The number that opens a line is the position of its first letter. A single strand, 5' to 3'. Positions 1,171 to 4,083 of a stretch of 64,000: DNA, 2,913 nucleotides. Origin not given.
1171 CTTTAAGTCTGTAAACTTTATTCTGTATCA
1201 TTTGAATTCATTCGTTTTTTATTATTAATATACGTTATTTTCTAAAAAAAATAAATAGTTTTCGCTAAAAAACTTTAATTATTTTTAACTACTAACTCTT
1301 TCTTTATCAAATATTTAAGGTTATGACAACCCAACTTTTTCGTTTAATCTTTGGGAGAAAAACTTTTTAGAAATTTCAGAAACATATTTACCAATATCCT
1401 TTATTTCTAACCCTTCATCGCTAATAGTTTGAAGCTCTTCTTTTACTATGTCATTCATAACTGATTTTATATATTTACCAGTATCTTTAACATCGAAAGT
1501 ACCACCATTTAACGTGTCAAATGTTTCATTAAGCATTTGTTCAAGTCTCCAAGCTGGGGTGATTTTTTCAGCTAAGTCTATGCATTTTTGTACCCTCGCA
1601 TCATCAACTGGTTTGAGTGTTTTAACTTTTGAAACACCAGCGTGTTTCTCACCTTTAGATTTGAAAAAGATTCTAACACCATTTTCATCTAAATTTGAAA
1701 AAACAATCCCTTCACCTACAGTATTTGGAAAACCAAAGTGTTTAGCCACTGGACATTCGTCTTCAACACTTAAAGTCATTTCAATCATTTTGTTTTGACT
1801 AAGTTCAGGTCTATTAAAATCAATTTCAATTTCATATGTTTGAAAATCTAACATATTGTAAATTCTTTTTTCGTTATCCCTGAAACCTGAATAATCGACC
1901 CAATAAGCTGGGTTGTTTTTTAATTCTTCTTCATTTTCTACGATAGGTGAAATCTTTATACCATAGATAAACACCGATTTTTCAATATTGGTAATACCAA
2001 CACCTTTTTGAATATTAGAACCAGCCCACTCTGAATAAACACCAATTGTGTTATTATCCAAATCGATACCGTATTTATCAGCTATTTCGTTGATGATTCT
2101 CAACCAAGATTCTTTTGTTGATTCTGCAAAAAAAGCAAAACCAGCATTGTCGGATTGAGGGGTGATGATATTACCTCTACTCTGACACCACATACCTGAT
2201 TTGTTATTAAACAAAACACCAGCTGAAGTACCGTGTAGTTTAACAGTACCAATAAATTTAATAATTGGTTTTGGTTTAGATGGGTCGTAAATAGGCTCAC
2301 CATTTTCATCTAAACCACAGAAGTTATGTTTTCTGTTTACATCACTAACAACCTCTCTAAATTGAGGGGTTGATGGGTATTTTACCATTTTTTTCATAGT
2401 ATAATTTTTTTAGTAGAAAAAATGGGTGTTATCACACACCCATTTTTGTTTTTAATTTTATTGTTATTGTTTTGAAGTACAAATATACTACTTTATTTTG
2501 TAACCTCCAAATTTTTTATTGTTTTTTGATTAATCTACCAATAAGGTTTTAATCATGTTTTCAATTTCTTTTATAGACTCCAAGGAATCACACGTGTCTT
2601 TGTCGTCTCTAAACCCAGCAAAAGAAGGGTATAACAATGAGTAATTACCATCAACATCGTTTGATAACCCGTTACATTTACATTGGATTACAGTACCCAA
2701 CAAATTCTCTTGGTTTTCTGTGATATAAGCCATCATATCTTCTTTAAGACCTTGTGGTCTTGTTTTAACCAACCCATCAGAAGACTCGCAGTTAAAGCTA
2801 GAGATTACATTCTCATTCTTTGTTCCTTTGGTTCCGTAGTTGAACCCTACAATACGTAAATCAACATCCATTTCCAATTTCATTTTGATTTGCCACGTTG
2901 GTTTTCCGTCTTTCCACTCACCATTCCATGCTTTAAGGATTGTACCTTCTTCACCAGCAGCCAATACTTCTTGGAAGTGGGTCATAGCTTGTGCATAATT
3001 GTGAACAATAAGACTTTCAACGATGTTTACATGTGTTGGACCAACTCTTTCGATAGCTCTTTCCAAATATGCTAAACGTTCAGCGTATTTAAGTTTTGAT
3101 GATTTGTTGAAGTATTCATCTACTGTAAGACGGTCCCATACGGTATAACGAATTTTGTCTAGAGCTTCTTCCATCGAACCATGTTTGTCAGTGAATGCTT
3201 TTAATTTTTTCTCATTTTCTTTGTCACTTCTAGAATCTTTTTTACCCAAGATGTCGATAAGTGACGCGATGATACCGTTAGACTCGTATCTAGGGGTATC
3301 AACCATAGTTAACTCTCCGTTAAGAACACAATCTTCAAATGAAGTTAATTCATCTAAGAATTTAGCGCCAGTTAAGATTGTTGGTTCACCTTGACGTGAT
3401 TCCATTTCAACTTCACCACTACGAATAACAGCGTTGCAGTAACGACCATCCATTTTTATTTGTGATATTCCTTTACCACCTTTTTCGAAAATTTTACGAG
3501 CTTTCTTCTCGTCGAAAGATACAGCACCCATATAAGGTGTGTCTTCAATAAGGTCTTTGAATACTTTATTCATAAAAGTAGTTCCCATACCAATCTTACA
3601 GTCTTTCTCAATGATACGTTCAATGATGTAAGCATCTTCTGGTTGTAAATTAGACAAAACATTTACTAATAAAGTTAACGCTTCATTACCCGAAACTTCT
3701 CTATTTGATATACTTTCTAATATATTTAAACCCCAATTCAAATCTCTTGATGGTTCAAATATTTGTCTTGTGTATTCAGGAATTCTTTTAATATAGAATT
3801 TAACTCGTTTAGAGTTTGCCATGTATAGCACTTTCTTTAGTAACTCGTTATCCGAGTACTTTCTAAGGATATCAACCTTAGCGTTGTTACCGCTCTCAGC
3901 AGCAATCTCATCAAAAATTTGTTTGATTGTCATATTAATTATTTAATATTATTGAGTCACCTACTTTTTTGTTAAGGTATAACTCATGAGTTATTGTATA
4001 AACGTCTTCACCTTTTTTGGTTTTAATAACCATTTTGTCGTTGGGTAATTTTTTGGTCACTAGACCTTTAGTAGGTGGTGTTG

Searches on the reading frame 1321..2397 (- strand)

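Call 68: search_protein_families(library=phrogs, proteins=[window:1321-2397:-], max_evalue=0.00001)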
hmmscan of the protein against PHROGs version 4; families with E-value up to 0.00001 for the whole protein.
window:1321-2397:- (358 aa): 1 family
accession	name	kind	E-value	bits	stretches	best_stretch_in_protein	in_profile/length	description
phrog_548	-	DNA, RNA and nucleotide metabolism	1.5e-44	153.5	1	3-352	2-340/341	RNA ligase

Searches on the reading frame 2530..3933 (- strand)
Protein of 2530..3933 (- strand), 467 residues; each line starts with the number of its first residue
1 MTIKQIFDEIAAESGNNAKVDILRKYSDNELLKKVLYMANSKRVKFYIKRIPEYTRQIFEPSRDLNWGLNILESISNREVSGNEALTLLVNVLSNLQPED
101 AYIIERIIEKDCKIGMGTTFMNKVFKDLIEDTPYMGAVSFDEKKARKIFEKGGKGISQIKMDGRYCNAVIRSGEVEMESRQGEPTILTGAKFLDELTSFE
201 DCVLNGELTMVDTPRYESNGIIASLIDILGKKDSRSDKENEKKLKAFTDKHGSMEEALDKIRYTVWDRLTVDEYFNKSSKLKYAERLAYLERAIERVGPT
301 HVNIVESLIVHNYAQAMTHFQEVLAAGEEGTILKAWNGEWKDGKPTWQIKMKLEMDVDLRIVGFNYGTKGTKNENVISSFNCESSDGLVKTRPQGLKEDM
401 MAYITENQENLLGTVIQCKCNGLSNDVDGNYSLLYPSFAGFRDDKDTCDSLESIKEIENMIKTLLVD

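Call 68: search_protein_families(library=phrogs, proteins=[window:2530-3933:-], max_evalue=0.00001)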
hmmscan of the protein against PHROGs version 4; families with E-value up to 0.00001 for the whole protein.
window:2530-3933:- (467 aa): 2 families
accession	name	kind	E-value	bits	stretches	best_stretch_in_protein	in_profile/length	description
phrog_114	-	DNA, RNA and nucleotide metabolism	6.2e-107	359.7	1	1-459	89-515/634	ATP-dependent DNA ligase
phrog_30362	-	DNA, RNA and nucleotide metabolism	6.2e-09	37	1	324-446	12-138/144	DNA ligase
